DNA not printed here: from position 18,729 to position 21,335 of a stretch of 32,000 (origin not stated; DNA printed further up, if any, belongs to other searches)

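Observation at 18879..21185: Cytoplasmic LacI repressor fused to a complete ABC solute-binding-protein domain (two ligand-binding modules in one regulator)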

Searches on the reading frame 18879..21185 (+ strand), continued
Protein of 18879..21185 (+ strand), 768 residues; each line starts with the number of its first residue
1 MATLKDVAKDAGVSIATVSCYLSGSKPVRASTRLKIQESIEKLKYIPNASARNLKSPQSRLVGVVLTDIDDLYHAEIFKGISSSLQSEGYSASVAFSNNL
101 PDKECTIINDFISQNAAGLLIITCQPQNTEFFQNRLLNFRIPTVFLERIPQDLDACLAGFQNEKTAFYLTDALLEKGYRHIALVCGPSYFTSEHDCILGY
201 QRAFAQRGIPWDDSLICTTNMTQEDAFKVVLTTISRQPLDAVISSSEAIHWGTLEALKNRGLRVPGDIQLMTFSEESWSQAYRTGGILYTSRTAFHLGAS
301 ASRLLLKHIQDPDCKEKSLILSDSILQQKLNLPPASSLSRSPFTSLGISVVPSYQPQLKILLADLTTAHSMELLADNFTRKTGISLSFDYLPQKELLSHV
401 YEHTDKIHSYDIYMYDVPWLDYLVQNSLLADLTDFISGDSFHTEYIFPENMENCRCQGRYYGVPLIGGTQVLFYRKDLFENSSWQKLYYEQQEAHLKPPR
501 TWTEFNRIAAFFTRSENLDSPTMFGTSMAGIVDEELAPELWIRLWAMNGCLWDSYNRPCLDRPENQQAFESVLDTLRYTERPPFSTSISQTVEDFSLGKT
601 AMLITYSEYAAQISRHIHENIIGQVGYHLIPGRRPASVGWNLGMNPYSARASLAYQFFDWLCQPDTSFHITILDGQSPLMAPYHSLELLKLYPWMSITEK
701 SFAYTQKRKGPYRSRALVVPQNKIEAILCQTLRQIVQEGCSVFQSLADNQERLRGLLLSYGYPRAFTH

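Call 40: fold_search(model_id=the predicted structure, library=pdb)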
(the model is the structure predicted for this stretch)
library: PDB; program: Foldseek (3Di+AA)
matches with E <= 10: 1863; with E <= 0.001: 1475
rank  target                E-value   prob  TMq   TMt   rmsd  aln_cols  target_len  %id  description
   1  3oqo_A                1.0e-21  1.00  0.32  0.70  13.3       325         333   25  Ccpa-hpr-ser46p-syn cre (released 2011-10-26)
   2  4rya                  5.0e-21  1.00  0.46  0.82   4.0       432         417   19  Crystal structure of abc transporter solute binding protein AVI_3567 from AGROBACTERIUM VITIS S4, TARGET EFI-510645, wit (released 2014-12-24)
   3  5ysf_A                5.6e-21  1.00  0.44  0.84   3.6       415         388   18  Crystal structure of beta-1,2-glucooligosaccharide binding protein in complex with sophoropentaose (released 2018-05-02)
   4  6dtq_A                6.2e-21  1.00  0.45  0.84   3.4       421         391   18  Maltose bound T. maritima MalE3 (released 2018-09-19)
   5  5yse_A                6.5e-21  1.00  0.43  0.81   4.0       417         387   19  Crystal structure of beta-1,2-glucooligosaccharide binding protein in complex with sophorotetraose (released 2018-05-02)
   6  5iai                  1.4e-20  1.00  0.45  0.84   3.9       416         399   20  Crystal structure of ABC transporter Solute Binding Protein Arad_9887 from Agrobacterium radiobacter K84, target EFI-510 (released 2016-03-09)
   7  3oqm_A                2.0e-20  1.00  0.32  0.69  13.6       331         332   25  structure of ccpa-hpr-ser46p-ackA2 complex (released 2010-12-08)
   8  7e5w_A                2.2e-20  1.00  0.30  0.68  18.4       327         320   25  The structure of CcpA from Staphylococcus aureus (released 2021-07-14)
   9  2jcg                  3.4e-20  1.00  0.31  0.71   9.8       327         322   26  Apo form of the catabolite control protein A (ccpA) from bacillus megaterium, with the DNA binding domain (released 2007-03-06)
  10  5ysd_B                4.0e-20  1.00  0.44  0.84   3.6       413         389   18  Crystal structure of beta-1,2-glucooligosaccharide binding protein in complex with sophorotriose (released 2018-05-02)
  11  5ysb_A                4.2e-20  1.00  0.42  0.79   4.1       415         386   19  Crystal structure of beta-1,2-glucooligosaccharide binding protein in ligand-free form (released 2018-05-02)
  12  9ny8_A                5.2e-20  1.00  0.31  0.68  13.2       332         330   26  Crystal structure of the ribose operon repressor, RbsR, bound to ribose operon (released 2025-07-16)
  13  1zvv_A                5.2e-20  1.00  0.31  0.68  13.4       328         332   26  Crystal structure of a ccpa-crh-dna complex (released 2006-02-07)
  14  1rzr_A                6.7e-20  1.00  0.32  0.70  13.3       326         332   28  crystal structure of transcriptional regulator-phosphoprotein-DNA complex (released 2004-10-12)
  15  6dtr                  7.5e-20  1.00  0.40  0.73   4.7       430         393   20  Apo T. maritima MalE3 (released 2018-09-19)
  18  1eu8_A                9.2e-20  1.00  0.45  0.81   3.8       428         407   18  STRUCTURE OF TREHALOSE MALTOSE BINDING PROTEIN FROM THERMOCOCCUS LITORALIS (released 2001-03-14)
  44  7ofy_A                1.2e-17  1.00  0.44  0.84   3.3       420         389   18  Crystal structure of SQ binding protein from Agrobacterium tumefaciens in complex with sulfoquinovosyl glycerol (SQGro (released 2022-01-19)
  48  7ofy_B                2.6e-17  1.00  0.44  0.84   3.4       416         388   17  Crystal structure of SQ binding protein from Agrobacterium tumefaciens in complex with sulfoquinovosyl glycerol (SQGro (released 2022-01-19)
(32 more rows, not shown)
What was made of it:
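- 19059..19856 (+): LacI/GalR-type effector core (type-I periplasmic-binding-protein fold), aa 61-326. Foldseek TMt up to 0.88 to CcpA cores (call 40).
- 19947..21182 (+): Complete CUT1-type solute-binding-protein domain (type-II fold), aa 357-768, cytoplasmic. Foldseek TMt 0.81-0.85 (call 40).
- Checked: Foldseek matches the N half to CcpA/PurR/RbsR (TMt 0.67-0.88) and the C half to complete CUT1 SBPs (4rya, 5ysf, 6dtq, 5iai, 1eu8, 7ofy; TMt 0.81-0.85) (call 40).
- Both lobes and the hinge of the SBP fold are complete and match ligand-bound SBPs at TMt 0.84 (call 40).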

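Call 52: search_protein_families(library=pfam, proteins=[L048:5995-7794:-, L048:5446-5886:-, L048:10247-11149:-, L048:11395-12468:+, L059:6518-7672:-, L059:5423-6346:+, L059:3945-5120:-, L064:7347-7853:-, L064:6488-7363:-, L064:10493-11977:-], max_evalue=0.00001)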
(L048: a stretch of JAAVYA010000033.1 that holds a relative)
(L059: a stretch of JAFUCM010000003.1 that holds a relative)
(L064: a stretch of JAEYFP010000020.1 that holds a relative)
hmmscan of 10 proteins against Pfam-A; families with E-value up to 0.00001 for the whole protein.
L048:5995-7794:- (599 aa): 3 families
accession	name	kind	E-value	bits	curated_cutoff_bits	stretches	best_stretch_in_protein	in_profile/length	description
PF07882.17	Fucose_iso_N2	-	5.4e-91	303.5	22.3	1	181-359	1-180/180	L-fucose isomerase, second N-terminal domain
PF07881.17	Fucose_iso_N1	-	1.3e-74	250.1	28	1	10-180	1-169/169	L-fucose isomerase, first N-terminal domain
PF02952.23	Fucose_iso_C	-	5.4e-43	146.5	29.3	1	397-563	1-143/143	L-fucose isomerase, C-terminal domain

L048:5446-5886:- (146 aa): 1 family
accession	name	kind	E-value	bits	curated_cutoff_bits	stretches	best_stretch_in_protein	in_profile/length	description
PF05025.18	RbsD_FucU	-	2.9e-44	151.3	25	1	3-144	1-138/138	RbsD / FucU transport protein family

L048:10247-11149:- (300 aa): 3 families
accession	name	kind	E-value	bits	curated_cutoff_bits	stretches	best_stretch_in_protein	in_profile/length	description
PF12833.13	HTH_18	-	7.1e-23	81.1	33.6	1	214-292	1-79/80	Helix-turn-helix domain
PF00165.29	HTH_AraC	-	7.8e-22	77.3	26.6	2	212-241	12-41/42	Bacterial regulatory helix-turn-helix proteins, AraC family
PF02311.25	AraC_binding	-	1.1e-08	35.3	21.1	1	63-142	23-102/135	AraC-like ligand binding domain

L048:11395-12468:+ (357 aa): 1 family
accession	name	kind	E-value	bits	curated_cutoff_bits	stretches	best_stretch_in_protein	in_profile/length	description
PF01208.23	URO-D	-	2.4e-24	86.4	23.9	1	127-353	123-345/346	Uroporphyrinogen decarboxylase (URO-D)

L059:6518-7672:- (384 aa): 2 families
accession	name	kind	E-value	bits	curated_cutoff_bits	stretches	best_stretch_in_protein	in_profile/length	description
PF13407.12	Peripla_BP_4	-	1.1e-48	166.5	35.1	1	103-360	1-255/258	Periplasmic binding protein domain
PF00532.27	Peripla_BP_1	-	8.3e-14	52.2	22.2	1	105-315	6-211/281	Periplasmic binding proteins and sugar binding domain of LacI family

L059:5423-6346:+ (307 aa): 4 families
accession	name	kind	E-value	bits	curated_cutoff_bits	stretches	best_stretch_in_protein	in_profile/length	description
PF12833.13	HTH_18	-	2.1e-20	73.2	33.6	1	216-295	1-80/80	Helix-turn-helix domain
PF00165.29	HTH_AraC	-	1.8e-16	60.3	26.6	2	265-294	14-42/42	Bacterial regulatory helix-turn-helix proteins, AraC family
PF07883.17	Cupin_2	-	1.8e-09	37.6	27.2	1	45-104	4-61/70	Cupin domain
PF02311.25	AraC_binding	-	6.1e-07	29.7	21.1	1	52-122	15-84/135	AraC-like ligand binding domain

L059:3945-5120:- (391 aa): 3 families
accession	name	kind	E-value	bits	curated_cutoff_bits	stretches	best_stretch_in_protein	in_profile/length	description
PF01408.29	GFO_IDH_MocA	-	3.8e-26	92.6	24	1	12-142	1-120/120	Oxidoreductase family, NAD-binding Rossmann fold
PF02894.22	GFO_IDH_MocA_C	-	2e-22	80.5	22.9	1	154-390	1-217/218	Oxidoreductase family, C-terminal alpha/beta domain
PF22725.1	GFO_IDH_MocA_C3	-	1.8e-16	60.7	27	1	150-288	1-124/124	GFO/IDH/MocA C-terminal domain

L064:7347-7853:- (168 aa): 1 family
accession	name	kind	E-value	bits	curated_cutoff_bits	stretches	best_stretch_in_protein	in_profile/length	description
PF01575.25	MaoC_dehydratas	-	4e-22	78.6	27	1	36-128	15-108/123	MaoC like domain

L064:6488-7363:- (291 aa): 1 family
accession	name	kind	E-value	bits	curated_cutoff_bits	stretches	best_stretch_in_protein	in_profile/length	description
PF04909.20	Amidohydro_2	-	2.9e-31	109.7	26.4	1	5-286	1-289/289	Amidohydrolase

L064:10493-11977:- (494 aa): 1 family
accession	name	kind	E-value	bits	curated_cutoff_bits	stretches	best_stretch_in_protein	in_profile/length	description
PF02952.23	Fucose_iso_C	-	3.6e-34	117.9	29.3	1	351-476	2-141/143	L-fucose isomerase, C-terminal domain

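Call 67: search_protein_families(library=pfam, proteins=[L083:10414-11685:+, L083:11731-12255:+, L083:12429-13076:+, L083:13030-14583:+, L083:14652-15965:-, L083:16023-16853:-, L083:21-1199:+, L083:6560-7801:-, L044:14216-15469:+, L046:11378-12859:-], max_evalue=0.0001)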
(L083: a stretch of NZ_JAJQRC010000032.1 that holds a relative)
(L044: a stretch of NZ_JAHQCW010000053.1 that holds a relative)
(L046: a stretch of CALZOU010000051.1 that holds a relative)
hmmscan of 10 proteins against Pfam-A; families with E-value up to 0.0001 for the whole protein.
L083:10414-11685:+ (423 aa): 0 families

L083:11731-12255:+ (174 aa): 1 family
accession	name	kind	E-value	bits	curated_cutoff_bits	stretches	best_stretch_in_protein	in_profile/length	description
PF10050.14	DUF2284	-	2e-42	145.2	25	1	21-172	3-161/161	Predicted metal-binding protein (DUF2284)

L083:12429-13076:+ (215 aa): 2 families
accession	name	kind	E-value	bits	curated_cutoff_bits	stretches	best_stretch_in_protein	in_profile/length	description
PF02310.24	B12-binding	-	4.3e-25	88.3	32.1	1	94-198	2-108/121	B12 binding domain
PF02607.22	B12-binding_2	-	1.1e-17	64.4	23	1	9-81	3-74/74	B12 binding domain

L083:13030-14583:+ (517 aa): 3 families
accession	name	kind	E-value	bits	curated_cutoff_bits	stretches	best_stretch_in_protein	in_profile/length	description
PF14574.11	RACo_C_ter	-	6.3e-65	219.3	27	1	288-516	2-251/261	C-terminal domain of RACo the ASKHA domain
PF17651.6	Raco_middle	-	6.2e-41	140.2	26.8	1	131-283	2-161/163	RACo middle region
PF00111.32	Fer2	-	4.7e-11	42.9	21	1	23-95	2-76/77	2Fe-2S iron-sulfur cluster binding domain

L083:14652-15965:- (437 aa): 3 families
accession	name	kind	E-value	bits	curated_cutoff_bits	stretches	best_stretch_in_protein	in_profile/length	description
PF10114.15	PocR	-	7.9e-25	87.9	23.9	1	21-178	1-160/162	Sensory domain found in PocR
PF12833.13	HTH_18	-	2.6e-21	76.1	33.6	1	352-430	2-79/80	Helix-turn-helix domain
PF00165.29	HTH_AraC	-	3.9e-18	65.6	26.6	2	394-429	7-41/42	Bacterial regulatory helix-turn-helix proteins, AraC family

L083:16023-16853:- (276 aa): 1 family
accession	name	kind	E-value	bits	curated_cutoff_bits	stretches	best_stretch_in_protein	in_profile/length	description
PF00809.28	Pterin_bind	-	7.5e-18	65.5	25.5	1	33-238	18-243/244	Pterin binding enzyme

L083:21-1199:+ (392 aa): 1 family
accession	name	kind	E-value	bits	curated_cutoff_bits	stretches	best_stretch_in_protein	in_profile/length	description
PF01208.23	URO-D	-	1.1e-20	74.4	23.9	1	177-369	161-346/346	Uroporphyrinogen decarboxylase (URO-D)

L083:6560-7801:- (413 aa): 1 family
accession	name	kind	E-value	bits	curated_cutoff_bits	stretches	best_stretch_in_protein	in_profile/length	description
PF01208.23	URO-D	-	3.7e-22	79.3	23.9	1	214-412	160-346/346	Uroporphyrinogen decarboxylase (URO-D)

L044:14216-15469:+ (417 aa): 1 family
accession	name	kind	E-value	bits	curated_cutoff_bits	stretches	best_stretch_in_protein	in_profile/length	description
PF04909.20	Amidohydro_2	-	7.7e-11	42.7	26.4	1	193-416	90-289/289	Amidohydrolase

L046:11378-12859:- (493 aa): 2 families
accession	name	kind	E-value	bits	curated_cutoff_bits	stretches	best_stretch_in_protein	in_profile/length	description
PF00639.27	Rotamase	-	3e-08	35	21.7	0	379-444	29-95/97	PPIC-type PPIASE domain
PF13616.12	Rotamase_3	-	1.7e-06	29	22.5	0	363-444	34-112/116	PPIC-type PPIASE domain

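Call 75: predict_structure(alignment_id=A2)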
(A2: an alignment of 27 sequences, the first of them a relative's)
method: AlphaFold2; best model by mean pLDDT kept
length: 769 residues; sequences in the alignment: 27
mean_pLDDT: 84.1   pTM: 0.78
mean pLDDT of the five models: 84.1, 83.5, 83.0, 82.5, 80.2
residues with pLDDT >= 90: 308; 70-90: 377; 50-70: 49; < 50: 35
segments of 3 or more residues with pLDDT < 50: 49-57, 276-283, 340-345, 709-712, 765-769
pLDDT, mean of each block of 10 residues (from residue 1): 78 83 70 76 58 49 86 87 94 87 85 87 88 84 91 88 91 91 91 93 94 89 87 87 90 89 85 60 64 88 92 79 63 69 51 91 90 90 92 86 86 88 90 89 89 89 89 90 92 93 96 94 80 82 89 87 94 88 81 90 86 66 85 85 93 94 89 86 81 88 68 65 89 91 95 87 53
secondary structure, 60 per line:
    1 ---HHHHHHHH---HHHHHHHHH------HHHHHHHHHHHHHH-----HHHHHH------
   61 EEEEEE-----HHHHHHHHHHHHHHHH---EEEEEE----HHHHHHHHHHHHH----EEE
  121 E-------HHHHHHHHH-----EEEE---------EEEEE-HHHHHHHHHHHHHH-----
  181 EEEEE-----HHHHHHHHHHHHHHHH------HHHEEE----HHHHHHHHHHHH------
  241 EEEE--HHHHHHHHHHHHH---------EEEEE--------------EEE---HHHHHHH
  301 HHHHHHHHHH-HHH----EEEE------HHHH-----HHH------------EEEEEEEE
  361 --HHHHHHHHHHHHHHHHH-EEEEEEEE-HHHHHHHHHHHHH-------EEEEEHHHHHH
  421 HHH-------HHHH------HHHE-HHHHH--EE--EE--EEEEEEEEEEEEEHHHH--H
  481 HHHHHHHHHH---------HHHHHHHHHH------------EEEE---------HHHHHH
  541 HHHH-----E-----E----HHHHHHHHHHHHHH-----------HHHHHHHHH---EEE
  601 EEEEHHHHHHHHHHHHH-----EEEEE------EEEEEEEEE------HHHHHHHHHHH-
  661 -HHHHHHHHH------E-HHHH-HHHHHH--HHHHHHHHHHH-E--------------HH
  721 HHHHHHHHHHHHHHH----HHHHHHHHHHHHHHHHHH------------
elements in order (helices of 4 or more, strands of 3 or more residues): H4-11 H15-23 H30-43 H49-54 E61-66 H72-87 E91-96 H101-113 E118-121 H129-137 E143-146 E156-160 H162-175 E181-185 H191-206 E216-218 H223-234 E241-244 H247-259 E269-273 E288-290 H294-310 E319-322 H329-332 E353-360 H363-379 E381-388 H390-402 E410-414 H415-423 H431-434 H446-450 E461-473 H474-477 H480-490 H500-509 E522-525 H535-544 H561-574 H586-594 E598-604 H605-617 E623-627 E634-642 H649-659 H662-670 H679-682 H684-689 H692-702 H719-735 H740-757
